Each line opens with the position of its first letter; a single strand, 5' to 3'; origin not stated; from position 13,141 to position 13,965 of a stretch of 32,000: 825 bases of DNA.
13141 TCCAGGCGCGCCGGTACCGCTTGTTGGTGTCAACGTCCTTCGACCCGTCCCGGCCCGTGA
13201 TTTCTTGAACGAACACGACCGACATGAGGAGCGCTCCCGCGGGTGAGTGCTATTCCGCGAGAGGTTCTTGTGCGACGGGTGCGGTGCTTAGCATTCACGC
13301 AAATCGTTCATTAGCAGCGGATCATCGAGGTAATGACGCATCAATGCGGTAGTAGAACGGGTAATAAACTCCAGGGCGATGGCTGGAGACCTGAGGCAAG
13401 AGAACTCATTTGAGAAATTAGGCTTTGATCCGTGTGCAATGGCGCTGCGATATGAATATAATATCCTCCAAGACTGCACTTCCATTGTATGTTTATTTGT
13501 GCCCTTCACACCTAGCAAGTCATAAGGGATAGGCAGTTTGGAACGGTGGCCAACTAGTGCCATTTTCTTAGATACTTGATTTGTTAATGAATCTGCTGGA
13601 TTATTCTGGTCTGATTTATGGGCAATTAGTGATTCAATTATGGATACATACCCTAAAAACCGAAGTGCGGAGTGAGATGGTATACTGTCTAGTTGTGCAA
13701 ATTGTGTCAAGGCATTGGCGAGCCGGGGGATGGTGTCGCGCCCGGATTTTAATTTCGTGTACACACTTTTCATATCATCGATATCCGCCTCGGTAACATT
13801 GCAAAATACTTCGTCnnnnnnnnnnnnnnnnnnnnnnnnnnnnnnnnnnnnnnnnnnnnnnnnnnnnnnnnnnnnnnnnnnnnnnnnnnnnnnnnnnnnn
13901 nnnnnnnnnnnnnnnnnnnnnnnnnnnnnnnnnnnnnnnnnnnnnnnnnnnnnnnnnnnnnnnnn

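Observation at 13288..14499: AT-rich HEPN (Rx4H) gene inserted immediately after the capsid-gene terminator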

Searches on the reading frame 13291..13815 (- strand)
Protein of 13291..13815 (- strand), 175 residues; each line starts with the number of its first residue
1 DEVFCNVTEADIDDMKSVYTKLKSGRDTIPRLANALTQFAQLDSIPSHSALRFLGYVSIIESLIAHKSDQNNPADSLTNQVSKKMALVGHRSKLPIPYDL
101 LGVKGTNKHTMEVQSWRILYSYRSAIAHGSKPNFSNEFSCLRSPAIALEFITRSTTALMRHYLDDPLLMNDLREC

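Call 27: search_solved_structures(query=A3, max_evalue=10, show_alignments=3)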
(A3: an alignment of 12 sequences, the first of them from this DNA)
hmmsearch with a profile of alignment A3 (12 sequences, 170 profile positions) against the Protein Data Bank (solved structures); distinct sequences matched with E-value up to 10: 3.
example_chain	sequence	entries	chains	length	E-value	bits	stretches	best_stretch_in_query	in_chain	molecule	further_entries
8qhc_A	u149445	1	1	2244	0.2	14.5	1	25-80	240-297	Protein SidH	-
8qfs_A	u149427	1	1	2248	0.2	14.5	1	25-80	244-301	Protein SidH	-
2os8_B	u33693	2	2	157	0.34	13.8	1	4-52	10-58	Myosin regulatory light chain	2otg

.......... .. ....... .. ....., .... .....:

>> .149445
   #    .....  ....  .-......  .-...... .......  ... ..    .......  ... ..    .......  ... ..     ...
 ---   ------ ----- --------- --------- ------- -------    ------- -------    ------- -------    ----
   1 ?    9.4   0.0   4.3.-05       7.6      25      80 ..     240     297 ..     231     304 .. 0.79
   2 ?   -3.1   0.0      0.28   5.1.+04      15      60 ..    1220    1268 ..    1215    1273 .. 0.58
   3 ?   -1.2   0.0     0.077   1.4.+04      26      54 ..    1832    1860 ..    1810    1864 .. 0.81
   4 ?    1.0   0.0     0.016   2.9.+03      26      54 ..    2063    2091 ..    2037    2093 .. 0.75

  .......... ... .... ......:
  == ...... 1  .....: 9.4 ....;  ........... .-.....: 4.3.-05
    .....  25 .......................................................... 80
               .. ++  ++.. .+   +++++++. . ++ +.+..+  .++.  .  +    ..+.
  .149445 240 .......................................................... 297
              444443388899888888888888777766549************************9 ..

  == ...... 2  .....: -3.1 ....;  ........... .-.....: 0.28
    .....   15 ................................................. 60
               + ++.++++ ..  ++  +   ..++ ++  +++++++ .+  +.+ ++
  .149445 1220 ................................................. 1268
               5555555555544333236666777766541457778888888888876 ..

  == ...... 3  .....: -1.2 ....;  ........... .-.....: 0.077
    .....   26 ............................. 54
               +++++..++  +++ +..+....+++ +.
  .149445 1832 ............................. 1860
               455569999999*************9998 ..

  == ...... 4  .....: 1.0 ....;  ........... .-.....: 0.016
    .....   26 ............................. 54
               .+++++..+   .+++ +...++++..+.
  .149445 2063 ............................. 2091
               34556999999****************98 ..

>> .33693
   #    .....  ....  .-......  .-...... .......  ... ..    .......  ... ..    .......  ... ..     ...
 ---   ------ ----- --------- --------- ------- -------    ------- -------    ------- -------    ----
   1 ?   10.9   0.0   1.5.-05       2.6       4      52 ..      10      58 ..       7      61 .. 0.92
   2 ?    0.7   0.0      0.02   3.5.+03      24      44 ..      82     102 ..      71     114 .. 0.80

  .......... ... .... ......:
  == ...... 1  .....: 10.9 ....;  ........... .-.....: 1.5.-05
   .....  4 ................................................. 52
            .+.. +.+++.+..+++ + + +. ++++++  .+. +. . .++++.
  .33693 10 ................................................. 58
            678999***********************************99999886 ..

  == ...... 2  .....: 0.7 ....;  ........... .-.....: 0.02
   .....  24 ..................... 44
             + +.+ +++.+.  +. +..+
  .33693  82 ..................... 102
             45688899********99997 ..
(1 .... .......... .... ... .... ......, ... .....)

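Call 38: predict_structure(alignment_id=A3)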
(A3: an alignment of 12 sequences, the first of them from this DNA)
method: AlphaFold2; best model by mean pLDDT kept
length: 175 residues; sequences in the alignment: 12
mean_pLDDT: 91.2   pTM: 0.87
mean pLDDT of the five models: 91.2, 90.9, 90.3, 90.2, 89.8
residues with pLDDT >= 90: 123; 70-90: 47; 50-70: 5; < 50: 0
segments of 3 or more residues with pLDDT < 50: none
pLDDT, mean of each block of 10 residues (from residue 1): 78 90 81 94 96 98 93 90 93 92 86 94 94 90 95 97 93 89
secondary structure, 60 per line:
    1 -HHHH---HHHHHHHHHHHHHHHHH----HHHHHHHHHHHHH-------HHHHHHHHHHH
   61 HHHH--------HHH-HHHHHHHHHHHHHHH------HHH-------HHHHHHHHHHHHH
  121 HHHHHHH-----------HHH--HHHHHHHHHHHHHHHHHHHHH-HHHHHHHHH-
elements in order: H2-5 H9-25 H30-42 H50-64 H77-91 H108-127 H144-164 H166-174

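Call 41: fold_search(model_id=the predicted structure, library=pdb)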
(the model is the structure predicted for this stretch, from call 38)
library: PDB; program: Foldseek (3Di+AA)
matches with E <= 10: 255; with E <= 0.001: 0
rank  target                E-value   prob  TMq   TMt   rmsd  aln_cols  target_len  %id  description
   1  3jbi_V                9.4e-01  0.35  0.34  0.42  10.6       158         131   10  MDFF model of the vinculin tail domain bound to F-actin (released 2015-11-04)
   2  3ipm_O                1.0e+00  0.08  0.21  0.18  16.0       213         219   14  Crystal Structure of Archaeal 20S Proteasome in Complex with the C-terminus of PAN (released 2009-12-29)
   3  6upw_L                1.1e+00  0.14  0.24  0.27  10.8       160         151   12  Metavinculin ABD-F-actin complex (released 2020-09-30)
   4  3jtl_O                1.3e+00  0.12  0.27  0.23  15.5       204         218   13  Crystal structure of archaeal 20S proteasome in complex with mutated P26 activator (released 2009-11-03)
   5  2jqq_MODEL_1_A        1.3e+00  0.08  0.21  0.23  16.3       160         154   16  Solution structure of Saccharomyces cerevisiae conserved oligomeric Golgi subunit 2 protein (Cog2p) (released 2007-06-19)
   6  4jeu_B                1.6e+00  0.06  0.17  0.15  18.4       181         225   13  Crystal Structure of Munc18a and Syntaxin1 with native N-terminus complex (released 2013-07-17)
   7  6uth_a                1.6e+00  0.06  0.19  0.17  15.1       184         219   13  Allosteric coupling between alpha-rings of 20S proteasome, 20S proteasome singly capped with a PA26/E102A_PANc, togeth (released 2020-09-09)
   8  3jrm_O                1.9e+00  0.10  0.26  0.23  14.7       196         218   13  Crystal structure of archaeal 20S proteasome in complex with mutated P26 activator (released 2009-11-03)
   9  3t6g_B                2.0e+00  0.10  0.22  0.26  12.1       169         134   14  Structure of the complex between NSP3 (SHEP1) and p130Cas (released 2011-11-23)
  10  5lg4_A                2.0e+00  0.07  0.23  0.22  17.9       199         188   14  Crystal structure of the Sec3/Sso2 complex at 2.9 angstrom resolution (released 2017-02-08)
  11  9is4_1                2.0e+00  0.04  0.14  0.14  19.4       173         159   11  Cryo-EM structure of a TEF30-associated intermediate C2S-type PSII-LHCII supercomplex from Chlamydomonas reinhardtii (released 2025-05-21)
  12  9duj_A                2.0e+00  0.04  0.17  0.11  17.9       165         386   10  Crystal structure of RufO in complex with (Nle)RYLH (released 2025-06-18)
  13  4gkf_A                2.1e+00  0.07  0.18  0.20  13.3       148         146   14  Crystal structure and characterization of Cmr5 protein from Pyrococcus furiosus (released 2013-01-23)
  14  3swz_A                2.2e+00  0.05  0.18  0.10  17.6       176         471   11  Human Cytochrome P450 17A1 in complex with TOK-001 (released 2012-01-25)
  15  8v9o_A                2.4e+00  0.06  0.19  0.20  15.9       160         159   11  Imaging scaffold engineered to bind the therapeutic protein target BARD1 (released 2024-05-15)
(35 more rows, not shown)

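Call 58: find_homologous_proteins(query=A5, max_evalue=0.001)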
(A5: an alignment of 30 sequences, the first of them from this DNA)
Query A5 (30 sequences) (175 aa, profile of the alignment): 27 proteins with E <= 0.001 among 2632 candidates.
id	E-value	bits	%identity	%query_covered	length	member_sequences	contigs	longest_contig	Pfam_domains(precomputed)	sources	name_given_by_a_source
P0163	4.3e-59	217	34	82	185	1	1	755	-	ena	-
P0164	2.3e-58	215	29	97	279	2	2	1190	-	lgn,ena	-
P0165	3.0e-56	208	29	98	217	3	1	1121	-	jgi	jgi:hypothetical protein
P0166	8.6e-56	206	38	100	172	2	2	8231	-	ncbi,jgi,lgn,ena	-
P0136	1.9e-54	202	30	96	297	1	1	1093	-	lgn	-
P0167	2.5e-54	201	32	98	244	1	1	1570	-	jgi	jgi:hypothetical protein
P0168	3.0e-52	195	31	97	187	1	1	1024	-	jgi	jgi:hypothetical protein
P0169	2.2e-51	192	31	97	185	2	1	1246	-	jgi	-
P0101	2.4e-51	192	32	98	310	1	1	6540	-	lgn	-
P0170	1.0e-49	186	39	99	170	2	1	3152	-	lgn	-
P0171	1.5e-49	186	37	99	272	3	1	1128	-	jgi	jgi:hypothetical protein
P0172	1.9e-49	186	38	98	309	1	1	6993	-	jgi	jgi:hypothetical protein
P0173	7.4e-49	184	35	81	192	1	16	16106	-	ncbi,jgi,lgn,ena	jgi:hypothetical protein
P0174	1.9e-48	182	41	82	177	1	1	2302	-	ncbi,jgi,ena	jgi:hypothetical protein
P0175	5.0e-48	181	35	95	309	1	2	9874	-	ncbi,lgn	-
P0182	9.8e-45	170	38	100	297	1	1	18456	-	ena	-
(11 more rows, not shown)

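Call 80: find_encoding_contigs(protein=P0173, flank=6000, max_places=3)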
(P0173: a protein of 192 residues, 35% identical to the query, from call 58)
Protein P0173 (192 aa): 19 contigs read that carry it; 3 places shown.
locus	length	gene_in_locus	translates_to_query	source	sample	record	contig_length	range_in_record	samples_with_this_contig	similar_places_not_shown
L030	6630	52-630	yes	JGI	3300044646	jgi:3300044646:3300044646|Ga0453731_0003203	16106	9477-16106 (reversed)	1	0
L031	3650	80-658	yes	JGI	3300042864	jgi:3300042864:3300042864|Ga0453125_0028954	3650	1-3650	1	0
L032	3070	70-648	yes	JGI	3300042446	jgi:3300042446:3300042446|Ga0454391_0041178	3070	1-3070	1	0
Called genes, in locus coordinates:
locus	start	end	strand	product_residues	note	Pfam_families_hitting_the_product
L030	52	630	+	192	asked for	-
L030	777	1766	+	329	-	-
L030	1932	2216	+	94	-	-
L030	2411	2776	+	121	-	PF08818:DUF1801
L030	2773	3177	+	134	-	PF00903:Glyoxalase, PF12681:Glyoxalase_2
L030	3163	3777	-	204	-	PF01066:CDP-OH_P_transf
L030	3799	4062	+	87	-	PF04365:BrnT_toxin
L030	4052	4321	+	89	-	PF12441:CopG_antitoxin (weak)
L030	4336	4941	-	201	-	PF01066:CDP-OH_P_transf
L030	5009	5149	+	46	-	-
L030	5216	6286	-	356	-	PF19879:DUF6352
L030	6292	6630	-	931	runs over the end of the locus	PF00809:Pterin_bind, PF02607:B12-binding_2, PF02310:B12-binding, PF02965:Met_synt_B12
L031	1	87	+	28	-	?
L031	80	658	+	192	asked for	-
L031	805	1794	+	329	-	-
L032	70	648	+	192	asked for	-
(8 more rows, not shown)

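Call 81: find_encoding_contigs(protein=P0182, flank=8000, max_places=2)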
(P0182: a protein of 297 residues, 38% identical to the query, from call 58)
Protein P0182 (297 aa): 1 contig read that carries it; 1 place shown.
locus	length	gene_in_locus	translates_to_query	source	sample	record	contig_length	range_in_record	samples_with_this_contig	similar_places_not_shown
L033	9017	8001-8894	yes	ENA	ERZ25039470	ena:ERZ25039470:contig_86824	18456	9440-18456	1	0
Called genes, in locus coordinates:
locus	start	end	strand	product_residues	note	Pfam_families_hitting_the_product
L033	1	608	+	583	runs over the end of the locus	PF00884:Sulfatase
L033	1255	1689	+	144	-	-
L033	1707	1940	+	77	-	-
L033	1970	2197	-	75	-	PF13560:HTH_31, PF12844:HTH_19, PF01381:HTH_3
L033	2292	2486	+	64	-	-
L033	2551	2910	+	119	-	-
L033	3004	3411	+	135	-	-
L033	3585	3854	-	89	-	-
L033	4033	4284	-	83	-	-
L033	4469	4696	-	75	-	-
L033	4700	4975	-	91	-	PF12728:HTH_17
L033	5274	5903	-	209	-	PF01936:NYN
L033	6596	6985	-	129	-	-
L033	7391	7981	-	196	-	-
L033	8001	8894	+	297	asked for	-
